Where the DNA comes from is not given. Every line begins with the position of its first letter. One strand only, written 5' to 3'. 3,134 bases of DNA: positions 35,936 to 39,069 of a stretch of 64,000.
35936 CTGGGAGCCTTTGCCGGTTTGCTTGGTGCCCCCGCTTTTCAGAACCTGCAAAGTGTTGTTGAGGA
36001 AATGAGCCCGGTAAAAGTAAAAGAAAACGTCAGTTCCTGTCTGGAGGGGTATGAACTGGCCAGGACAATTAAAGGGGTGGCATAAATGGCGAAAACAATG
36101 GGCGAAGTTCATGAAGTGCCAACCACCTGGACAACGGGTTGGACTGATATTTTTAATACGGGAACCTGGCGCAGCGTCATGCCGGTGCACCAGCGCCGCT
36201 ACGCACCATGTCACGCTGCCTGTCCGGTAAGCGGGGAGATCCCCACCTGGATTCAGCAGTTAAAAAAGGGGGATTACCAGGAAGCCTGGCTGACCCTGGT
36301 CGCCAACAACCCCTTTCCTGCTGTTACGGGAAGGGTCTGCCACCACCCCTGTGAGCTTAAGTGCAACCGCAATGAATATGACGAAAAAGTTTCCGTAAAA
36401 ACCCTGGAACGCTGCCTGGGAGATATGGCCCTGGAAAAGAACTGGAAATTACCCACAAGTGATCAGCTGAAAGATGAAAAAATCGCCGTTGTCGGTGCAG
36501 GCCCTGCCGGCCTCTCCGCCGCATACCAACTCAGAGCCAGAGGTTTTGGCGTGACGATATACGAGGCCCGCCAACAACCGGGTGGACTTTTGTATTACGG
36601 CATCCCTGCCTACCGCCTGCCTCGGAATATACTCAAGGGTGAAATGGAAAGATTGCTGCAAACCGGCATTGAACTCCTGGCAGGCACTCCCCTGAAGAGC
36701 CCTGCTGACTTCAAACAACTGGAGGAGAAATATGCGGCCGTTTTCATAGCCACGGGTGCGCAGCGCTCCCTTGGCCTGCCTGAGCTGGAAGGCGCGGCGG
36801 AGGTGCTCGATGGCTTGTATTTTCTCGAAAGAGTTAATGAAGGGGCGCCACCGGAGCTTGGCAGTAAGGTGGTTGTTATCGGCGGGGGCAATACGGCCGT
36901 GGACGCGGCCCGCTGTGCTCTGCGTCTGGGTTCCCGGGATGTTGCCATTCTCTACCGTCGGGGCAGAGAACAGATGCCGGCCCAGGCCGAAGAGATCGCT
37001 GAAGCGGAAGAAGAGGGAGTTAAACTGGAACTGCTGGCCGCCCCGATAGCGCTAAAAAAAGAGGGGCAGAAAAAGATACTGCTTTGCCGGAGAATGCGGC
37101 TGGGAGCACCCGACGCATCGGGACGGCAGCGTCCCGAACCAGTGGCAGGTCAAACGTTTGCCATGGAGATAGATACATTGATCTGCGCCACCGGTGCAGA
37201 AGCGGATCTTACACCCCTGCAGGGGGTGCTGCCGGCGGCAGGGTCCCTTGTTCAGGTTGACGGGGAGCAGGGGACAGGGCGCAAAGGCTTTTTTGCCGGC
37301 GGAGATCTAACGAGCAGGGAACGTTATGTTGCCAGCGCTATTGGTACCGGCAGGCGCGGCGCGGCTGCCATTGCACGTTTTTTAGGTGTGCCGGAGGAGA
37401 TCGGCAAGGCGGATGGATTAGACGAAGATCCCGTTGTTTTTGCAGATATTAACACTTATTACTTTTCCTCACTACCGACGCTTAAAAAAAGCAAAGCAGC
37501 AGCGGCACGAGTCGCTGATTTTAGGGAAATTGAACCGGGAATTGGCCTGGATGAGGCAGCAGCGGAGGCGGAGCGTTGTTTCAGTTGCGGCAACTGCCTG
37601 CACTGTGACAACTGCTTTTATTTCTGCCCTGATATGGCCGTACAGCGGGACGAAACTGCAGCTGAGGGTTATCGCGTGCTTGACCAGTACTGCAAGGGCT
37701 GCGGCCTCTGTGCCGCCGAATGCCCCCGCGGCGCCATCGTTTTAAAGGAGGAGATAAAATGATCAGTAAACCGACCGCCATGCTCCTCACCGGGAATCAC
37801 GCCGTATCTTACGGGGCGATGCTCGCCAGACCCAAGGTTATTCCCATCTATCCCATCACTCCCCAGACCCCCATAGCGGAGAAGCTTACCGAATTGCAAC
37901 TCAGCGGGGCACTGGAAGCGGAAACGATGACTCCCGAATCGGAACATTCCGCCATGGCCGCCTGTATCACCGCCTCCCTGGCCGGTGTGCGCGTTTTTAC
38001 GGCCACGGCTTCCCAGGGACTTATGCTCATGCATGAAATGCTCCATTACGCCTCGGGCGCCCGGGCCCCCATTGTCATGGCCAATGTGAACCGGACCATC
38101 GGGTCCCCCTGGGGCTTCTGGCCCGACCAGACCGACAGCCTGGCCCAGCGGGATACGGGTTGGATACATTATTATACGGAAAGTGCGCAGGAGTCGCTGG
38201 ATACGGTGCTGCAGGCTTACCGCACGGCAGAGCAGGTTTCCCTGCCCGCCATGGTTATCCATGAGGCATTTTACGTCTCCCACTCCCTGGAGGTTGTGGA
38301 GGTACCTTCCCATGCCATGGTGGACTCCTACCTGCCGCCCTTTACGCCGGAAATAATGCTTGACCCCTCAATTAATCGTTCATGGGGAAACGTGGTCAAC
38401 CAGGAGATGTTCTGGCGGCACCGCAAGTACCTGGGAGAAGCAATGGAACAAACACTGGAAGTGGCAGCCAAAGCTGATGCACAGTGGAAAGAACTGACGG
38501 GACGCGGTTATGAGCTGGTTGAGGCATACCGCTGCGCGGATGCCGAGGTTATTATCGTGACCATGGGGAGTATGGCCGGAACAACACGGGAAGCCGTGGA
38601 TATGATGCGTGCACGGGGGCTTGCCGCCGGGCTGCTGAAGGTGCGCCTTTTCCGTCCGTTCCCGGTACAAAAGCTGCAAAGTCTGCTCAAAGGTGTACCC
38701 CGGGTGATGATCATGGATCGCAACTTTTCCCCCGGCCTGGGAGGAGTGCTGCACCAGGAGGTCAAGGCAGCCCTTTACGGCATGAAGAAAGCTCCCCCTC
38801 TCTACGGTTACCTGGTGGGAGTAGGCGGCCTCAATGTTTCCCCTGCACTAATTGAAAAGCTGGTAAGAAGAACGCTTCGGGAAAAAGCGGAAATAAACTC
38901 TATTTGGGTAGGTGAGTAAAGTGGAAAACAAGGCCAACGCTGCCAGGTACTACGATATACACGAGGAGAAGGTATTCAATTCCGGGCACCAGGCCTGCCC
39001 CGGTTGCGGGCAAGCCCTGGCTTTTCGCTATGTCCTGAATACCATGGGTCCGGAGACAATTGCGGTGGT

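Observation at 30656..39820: Sigma-54 regulon coupling a symporter, a DUF2088/LarA-like protein and a KPR-family reductase to an NAD(P)-linked 2-oxoacid:ferredoxin oxidoreductase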

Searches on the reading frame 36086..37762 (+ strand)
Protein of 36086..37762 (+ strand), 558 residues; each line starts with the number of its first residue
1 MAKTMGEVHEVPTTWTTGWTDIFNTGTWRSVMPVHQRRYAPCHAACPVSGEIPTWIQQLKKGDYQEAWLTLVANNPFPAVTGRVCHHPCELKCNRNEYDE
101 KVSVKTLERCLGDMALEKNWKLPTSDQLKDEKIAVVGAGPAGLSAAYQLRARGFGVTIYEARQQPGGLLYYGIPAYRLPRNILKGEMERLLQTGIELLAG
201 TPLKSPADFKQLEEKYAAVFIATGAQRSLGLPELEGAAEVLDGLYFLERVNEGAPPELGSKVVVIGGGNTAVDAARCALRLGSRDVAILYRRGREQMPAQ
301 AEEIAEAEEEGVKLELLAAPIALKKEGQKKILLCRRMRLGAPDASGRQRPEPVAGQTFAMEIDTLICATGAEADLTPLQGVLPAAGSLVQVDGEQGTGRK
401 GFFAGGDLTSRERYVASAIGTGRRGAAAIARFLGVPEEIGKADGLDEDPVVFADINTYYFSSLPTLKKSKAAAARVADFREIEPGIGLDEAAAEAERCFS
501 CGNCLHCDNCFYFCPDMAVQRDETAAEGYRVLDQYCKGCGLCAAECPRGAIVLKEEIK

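Call 3: search_protein_families(library=pfam, proteins=[window:36086-37762:+])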
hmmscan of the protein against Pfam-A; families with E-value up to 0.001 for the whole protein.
window:36086-37762:+ (558 aa): 20 families
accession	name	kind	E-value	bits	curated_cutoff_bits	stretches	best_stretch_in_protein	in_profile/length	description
PF07992.20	Pyr_redox_2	-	1.3e-27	97.5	26.1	1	132-419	2-288/291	Pyridine nucleotide-disulphide oxidoreductase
PF14691.11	Fer4_20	-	4.6e-20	72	25.8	1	40-119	30-112/113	Dihydroprymidine dehydrogenase domain II, 4Fe-4S cluster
PF01266.30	DAO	-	1.6e-10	41.5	27.9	1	132-166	1-35/353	FAD dependent oxidoreductase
PF13450.12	NAD_binding_8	-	3.8e-10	40.3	21.9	1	135-170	1-36/68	NAD(P)-binding Rossmann-like domain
PF13738.12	Pyr_redox_3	-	1.3e-09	38.2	30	1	219-293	128-197/305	Pyridine nucleotide-disulphide oxidoreductase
PF00070.33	Pyr_redox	-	3.2e-09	37.6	22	0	261-329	1-72/82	Pyridine nucleotide-disulphide oxidoreductase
PF01593.30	Amino_oxidase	-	2.1e-07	31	19.8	1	141-169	2-30/443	Flavin containing amine oxidoreductase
PF14697.11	Fer4_21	-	4.6e-07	30.3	35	1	503-551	7-57/59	4Fe-4S dicluster domain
PF01946.23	Thi4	-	1.4e-06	28.1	26.2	1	129-172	16-60/235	Thi4 family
PF12831.13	FAD_oxidored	-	1.6e-06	28.2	27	1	133-172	2-41/416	FAD dependent oxidoreductase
PF01262.27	AlaDh_PNT_C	-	3.2e-06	27.2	23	0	260-289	29-57/214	Alanine dehydrogenase/PNT, C-terminal domain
PF12838.12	Fer4_7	-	1.1e-05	26.3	27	1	503-550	1-52/52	4Fe-4S dicluster domain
PF03486.20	HI0933_like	-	2.9e-05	24.1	50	1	132-166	2-36/244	HI0933-like protein Rossmann domain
PF00037.32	Fer4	-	8.1e-05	22.7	21.1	1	535-551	7-23/24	4Fe-4S binding domain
PF00890.30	FAD_binding_2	-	0.00012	21.8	20.4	1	133-167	2-36/414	FAD binding domain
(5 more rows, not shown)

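Call 5: search_protein_families(library=ncbifam, proteins=[window:36086-37762:+], max_evalue=0.00001)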
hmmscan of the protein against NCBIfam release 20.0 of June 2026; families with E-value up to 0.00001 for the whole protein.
window:36086-37762:+ (558 aa): 42 families (the best 25 are shown)
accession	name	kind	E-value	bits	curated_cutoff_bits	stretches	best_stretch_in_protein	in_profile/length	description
NF009410.0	PRK12771.1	subfamily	1.2e-162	542.5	516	1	13-555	21-564/566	NAD(P)-binding protein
NF009454.0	PRK12814.1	equivalog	3.7e-112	375.8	916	1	40-510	102-580/657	putative NADPH-dependent glutamate synthase small subunit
TIGR03315.1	Se_ygfK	equivalog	4.2e-96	322.4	835.3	1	31-548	436-935/1012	putative selenate reductase subunit YgfK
NF009414.0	PRK12778.1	equivalog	1.8e-94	317.5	1103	1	40-433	337-749/752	bifunctional dihydroorotate dehydrogenase B NAD binding subunit/NADPH-dependent glutamate synthase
TIGR01316.1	gltA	equivalog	1.8e-90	303.9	471.75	1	38-433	34-449/449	NADPH-dependent glutamate synthase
TIGR01318.1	gltD_gamma_fam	subfamily_domain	1.1e-74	251.7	482.95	1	41-435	49-467/467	glutamate synthase, small subunit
NF009413.0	PRK12775.1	equivalog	6.8e-71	239.3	1895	1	41-434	340-755/1006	putative trifunctional 2-polyprenylphenol hydroxylase/glutamate synthase subunit beta/ferritin domain-containing protein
NF010590.0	PRK13984.1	equivalog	2.7e-70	237.2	946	1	42-433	198-606/611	putative oxidoreductase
NF009408.0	PRK12769.1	equivalog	2.5e-69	234.1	1003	1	41-436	235-654/659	formate-dependent uric acid utilization protein AegA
NF009409.0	PRK12770.1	subfamily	1.1e-58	199.1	343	1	125-433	13-350/360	putative glutamate synthase subunit beta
NF009415.0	PRK12779.1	equivalog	3.8e-56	190.6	1519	1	42-429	210-622/944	putative bifunctional glutamate synthase subunit beta/2-polyprenylphenol hydroxylase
NF009451.0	PRK12809.1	equivalog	9.8e-55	186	1154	1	27-428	204-629/639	formate-dependent uric acid utilization protein YgfT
TIGR01317.1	GOGAT_sm_gam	subfamily_domain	1.5e-53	182.3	447.7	1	42-433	52-478/485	glutamate synthase small subunit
NF045663.1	diclust_near_Sec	equivalog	2.2e-49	168.2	530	2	36-227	14-201/759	pyridine nucleotide-disulfide oxidoreductase/dicluster-binding protein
TIGR02179.1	PorD_KorD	subfamily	2.2e-14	53.3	60.05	1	503-556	26-77/78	2-oxoacid:acceptor oxidoreductase, delta subunit, pyruvate/2-ketoisovalerate family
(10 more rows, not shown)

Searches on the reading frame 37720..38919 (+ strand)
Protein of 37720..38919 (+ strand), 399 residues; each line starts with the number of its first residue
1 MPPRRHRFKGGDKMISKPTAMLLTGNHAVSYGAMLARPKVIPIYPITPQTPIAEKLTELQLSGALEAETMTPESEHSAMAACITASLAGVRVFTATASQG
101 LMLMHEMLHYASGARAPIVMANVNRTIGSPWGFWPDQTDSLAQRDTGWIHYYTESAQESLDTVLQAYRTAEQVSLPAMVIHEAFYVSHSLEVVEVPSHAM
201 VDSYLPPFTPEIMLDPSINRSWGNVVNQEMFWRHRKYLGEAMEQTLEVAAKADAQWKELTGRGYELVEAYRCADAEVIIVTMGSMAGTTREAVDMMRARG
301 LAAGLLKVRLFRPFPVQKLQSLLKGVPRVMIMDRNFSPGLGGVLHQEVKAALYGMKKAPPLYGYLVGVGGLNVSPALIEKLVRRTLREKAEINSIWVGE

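Call 3: search_protein_families(library=pfam, proteins=[window:37720-38919:+])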
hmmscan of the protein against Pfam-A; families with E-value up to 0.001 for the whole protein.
window:37720-38919:+ (399 aa): 3 families
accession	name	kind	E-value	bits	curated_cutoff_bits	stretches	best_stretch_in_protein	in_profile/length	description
PF01855.24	POR_N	-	1.1e-62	212.3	27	1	32-251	2-228/231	Pyruvate flavodoxin/ferredoxin oxidoreductase, thiamine diP-bdg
PF17147.9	PFOR_II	-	5.1e-28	97.9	27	1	275-376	1-100/102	Pyruvate:ferredoxin oxidoreductase core domain II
PF02780.25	Transketolase_C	-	1.7e-06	28.4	25.9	1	273-360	8-96/124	Transketolase, C-terminal domain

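Call 5: search_protein_families(library=ncbifam, proteins=[window:37720-38919:+], max_evalue=0.00001)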
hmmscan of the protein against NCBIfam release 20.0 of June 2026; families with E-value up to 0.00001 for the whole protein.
window:37720-38919:+ (399 aa): 13 families
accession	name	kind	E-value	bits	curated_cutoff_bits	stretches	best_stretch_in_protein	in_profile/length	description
NF040682.1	PorA_Arch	equivalog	1.3e-123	412.8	550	1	22-398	5-384/387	pyruvate synthase subunit PorA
NF006232.0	PRK08366.1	equivalog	3.4e-107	358.5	646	1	17-379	4-368/394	2-ketoisovalerate ferredoxin oxidoreductase subunit alpha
NF006233.0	PRK08367.1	equivalog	3.6e-103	345.5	625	1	20-382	4-369/394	pyruvate ferredoxin oxidoreductase subunit alpha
NF045764.1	PhenlGlyoxDHPadG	equivalog_domain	3.7e-83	279.2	700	1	21-388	3-382/398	NADH-dependent phenylglyoxylate dehydrogenase subunit alpha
NF007201.0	PRK09622.1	equivalog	1.9e-79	267.5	590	1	24-383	14-376/405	2-oxoacid:ferredoxin oxidoreductase subunit alpha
NF045791.1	OxalOxredalpha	equivalog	2.3e-61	208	500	1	22-382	6-372/395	oxalate oxidoreductase subunit alpha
TIGR02176.1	pyruv_ox_red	equivalog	1.6e-47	162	911.35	1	22-382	3-375/1167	pyruvate:ferredoxin (flavodoxin) oxidoreductase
NF006412.0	PRK08659.1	equivalog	7.5e-41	140.6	411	2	19-200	4-188/378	2-oxoacid:acceptor oxidoreductase subunit alpha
NF005507.0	PRK07119.1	subfamily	4e-36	124.5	399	1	20-366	4-332/352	3-methyl-2-oxobutanoate dehydrogenase subunit VorB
TIGR03710.1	OAFO_sf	subfamily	5.2e-35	121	482.75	1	16-349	189-537/561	2-oxoacid:acceptor oxidoreductase subunit alpha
NF041170.1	Oxoac_fdxalpha_Archa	equivalog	1.9e-25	89.3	800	2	17-126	232-350/636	2-oxoacid:ferredoxin oxidoreductase subunit alpha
NF007206.0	PRK09627.1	equivalog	4e-21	75.4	579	2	22-197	5-183/375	2-oxoglutarate synthase subunit alpha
TIGR03336.1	IOR_alpha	equivalog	7e-11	41.2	650.9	1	21-333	3-286/595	indolepyruvate ferredoxin oxidoreductase subunit alpha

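Call 39: search_solved_structures(query=window:37720-38919:+, max_evalue=1e-10, show_alignments=0)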
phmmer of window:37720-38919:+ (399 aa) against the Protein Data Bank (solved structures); distinct sequences matched with E-value up to 1e-10: 7.
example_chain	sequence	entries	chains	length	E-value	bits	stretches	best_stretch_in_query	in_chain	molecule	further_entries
9bt4_B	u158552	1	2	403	9.1e-84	284.8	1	18-387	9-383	Pyruvate:Ferredoxin Oxidoreductase, subunit alpha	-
5c4i_A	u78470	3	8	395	1.9e-51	178.4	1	23-379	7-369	Oxalate oxidoreductase subunit alpha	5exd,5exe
6cin_A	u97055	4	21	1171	3e-35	125.1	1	22-381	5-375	PYRUVATE-FERREDOXIN OXIDOREDUCTASE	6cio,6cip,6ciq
7plm_A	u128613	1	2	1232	2.6e-34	122.1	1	21-381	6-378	Pyruvate:ferredoxin oxidoreductase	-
1b0p_A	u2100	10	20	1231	2.7e-34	122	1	21-381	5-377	PROTEIN (PYRUVATE-FERREDOXIN OXIDOREDUCTASE) | Pyruvate-Ferredoxin Oxidoreductase | PYRUVATE FERREDOXIN OXIDOREDUCTASE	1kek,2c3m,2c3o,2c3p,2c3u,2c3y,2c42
1yd7_A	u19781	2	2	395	5.3e-22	81.5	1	6-199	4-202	2-keto acid:ferredoxin oxidoreductase subunit alpha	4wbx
6n2n_A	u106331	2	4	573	9.9e-16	60.9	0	19-131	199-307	Pyruvate flavodoxin/ferredoxin oxidoreductase domain protein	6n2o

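Call 72: search_solved_structures(query=window:37720-38919:+, max_evalue=1e-30, show_alignments=5)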
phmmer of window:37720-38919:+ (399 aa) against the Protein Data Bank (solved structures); distinct sequences matched with E-value up to 1e-30: 5.
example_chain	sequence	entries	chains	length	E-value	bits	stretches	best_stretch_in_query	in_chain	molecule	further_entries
9bt4_B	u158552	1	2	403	9.1e-84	284.8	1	18-387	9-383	Pyruvate:Ferredoxin Oxidoreductase, subunit alpha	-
5c4i_A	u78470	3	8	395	1.9e-51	178.4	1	23-379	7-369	Oxalate oxidoreductase subunit alpha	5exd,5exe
6cin_A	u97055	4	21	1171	3e-35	125.1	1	22-381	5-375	PYRUVATE-FERREDOXIN OXIDOREDUCTASE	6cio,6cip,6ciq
7plm_A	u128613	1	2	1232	2.6e-34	122.1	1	21-381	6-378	Pyruvate:ferredoxin oxidoreductase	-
1b0p_A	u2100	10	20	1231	2.7e-34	122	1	21-381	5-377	PROTEIN (PYRUVATE-FERREDOXIN OXIDOREDUCTASE) | Pyruvate-Ferredoxin Oxidoreductase | PYRUVATE FERREDOXIN OXIDOREDUCTASE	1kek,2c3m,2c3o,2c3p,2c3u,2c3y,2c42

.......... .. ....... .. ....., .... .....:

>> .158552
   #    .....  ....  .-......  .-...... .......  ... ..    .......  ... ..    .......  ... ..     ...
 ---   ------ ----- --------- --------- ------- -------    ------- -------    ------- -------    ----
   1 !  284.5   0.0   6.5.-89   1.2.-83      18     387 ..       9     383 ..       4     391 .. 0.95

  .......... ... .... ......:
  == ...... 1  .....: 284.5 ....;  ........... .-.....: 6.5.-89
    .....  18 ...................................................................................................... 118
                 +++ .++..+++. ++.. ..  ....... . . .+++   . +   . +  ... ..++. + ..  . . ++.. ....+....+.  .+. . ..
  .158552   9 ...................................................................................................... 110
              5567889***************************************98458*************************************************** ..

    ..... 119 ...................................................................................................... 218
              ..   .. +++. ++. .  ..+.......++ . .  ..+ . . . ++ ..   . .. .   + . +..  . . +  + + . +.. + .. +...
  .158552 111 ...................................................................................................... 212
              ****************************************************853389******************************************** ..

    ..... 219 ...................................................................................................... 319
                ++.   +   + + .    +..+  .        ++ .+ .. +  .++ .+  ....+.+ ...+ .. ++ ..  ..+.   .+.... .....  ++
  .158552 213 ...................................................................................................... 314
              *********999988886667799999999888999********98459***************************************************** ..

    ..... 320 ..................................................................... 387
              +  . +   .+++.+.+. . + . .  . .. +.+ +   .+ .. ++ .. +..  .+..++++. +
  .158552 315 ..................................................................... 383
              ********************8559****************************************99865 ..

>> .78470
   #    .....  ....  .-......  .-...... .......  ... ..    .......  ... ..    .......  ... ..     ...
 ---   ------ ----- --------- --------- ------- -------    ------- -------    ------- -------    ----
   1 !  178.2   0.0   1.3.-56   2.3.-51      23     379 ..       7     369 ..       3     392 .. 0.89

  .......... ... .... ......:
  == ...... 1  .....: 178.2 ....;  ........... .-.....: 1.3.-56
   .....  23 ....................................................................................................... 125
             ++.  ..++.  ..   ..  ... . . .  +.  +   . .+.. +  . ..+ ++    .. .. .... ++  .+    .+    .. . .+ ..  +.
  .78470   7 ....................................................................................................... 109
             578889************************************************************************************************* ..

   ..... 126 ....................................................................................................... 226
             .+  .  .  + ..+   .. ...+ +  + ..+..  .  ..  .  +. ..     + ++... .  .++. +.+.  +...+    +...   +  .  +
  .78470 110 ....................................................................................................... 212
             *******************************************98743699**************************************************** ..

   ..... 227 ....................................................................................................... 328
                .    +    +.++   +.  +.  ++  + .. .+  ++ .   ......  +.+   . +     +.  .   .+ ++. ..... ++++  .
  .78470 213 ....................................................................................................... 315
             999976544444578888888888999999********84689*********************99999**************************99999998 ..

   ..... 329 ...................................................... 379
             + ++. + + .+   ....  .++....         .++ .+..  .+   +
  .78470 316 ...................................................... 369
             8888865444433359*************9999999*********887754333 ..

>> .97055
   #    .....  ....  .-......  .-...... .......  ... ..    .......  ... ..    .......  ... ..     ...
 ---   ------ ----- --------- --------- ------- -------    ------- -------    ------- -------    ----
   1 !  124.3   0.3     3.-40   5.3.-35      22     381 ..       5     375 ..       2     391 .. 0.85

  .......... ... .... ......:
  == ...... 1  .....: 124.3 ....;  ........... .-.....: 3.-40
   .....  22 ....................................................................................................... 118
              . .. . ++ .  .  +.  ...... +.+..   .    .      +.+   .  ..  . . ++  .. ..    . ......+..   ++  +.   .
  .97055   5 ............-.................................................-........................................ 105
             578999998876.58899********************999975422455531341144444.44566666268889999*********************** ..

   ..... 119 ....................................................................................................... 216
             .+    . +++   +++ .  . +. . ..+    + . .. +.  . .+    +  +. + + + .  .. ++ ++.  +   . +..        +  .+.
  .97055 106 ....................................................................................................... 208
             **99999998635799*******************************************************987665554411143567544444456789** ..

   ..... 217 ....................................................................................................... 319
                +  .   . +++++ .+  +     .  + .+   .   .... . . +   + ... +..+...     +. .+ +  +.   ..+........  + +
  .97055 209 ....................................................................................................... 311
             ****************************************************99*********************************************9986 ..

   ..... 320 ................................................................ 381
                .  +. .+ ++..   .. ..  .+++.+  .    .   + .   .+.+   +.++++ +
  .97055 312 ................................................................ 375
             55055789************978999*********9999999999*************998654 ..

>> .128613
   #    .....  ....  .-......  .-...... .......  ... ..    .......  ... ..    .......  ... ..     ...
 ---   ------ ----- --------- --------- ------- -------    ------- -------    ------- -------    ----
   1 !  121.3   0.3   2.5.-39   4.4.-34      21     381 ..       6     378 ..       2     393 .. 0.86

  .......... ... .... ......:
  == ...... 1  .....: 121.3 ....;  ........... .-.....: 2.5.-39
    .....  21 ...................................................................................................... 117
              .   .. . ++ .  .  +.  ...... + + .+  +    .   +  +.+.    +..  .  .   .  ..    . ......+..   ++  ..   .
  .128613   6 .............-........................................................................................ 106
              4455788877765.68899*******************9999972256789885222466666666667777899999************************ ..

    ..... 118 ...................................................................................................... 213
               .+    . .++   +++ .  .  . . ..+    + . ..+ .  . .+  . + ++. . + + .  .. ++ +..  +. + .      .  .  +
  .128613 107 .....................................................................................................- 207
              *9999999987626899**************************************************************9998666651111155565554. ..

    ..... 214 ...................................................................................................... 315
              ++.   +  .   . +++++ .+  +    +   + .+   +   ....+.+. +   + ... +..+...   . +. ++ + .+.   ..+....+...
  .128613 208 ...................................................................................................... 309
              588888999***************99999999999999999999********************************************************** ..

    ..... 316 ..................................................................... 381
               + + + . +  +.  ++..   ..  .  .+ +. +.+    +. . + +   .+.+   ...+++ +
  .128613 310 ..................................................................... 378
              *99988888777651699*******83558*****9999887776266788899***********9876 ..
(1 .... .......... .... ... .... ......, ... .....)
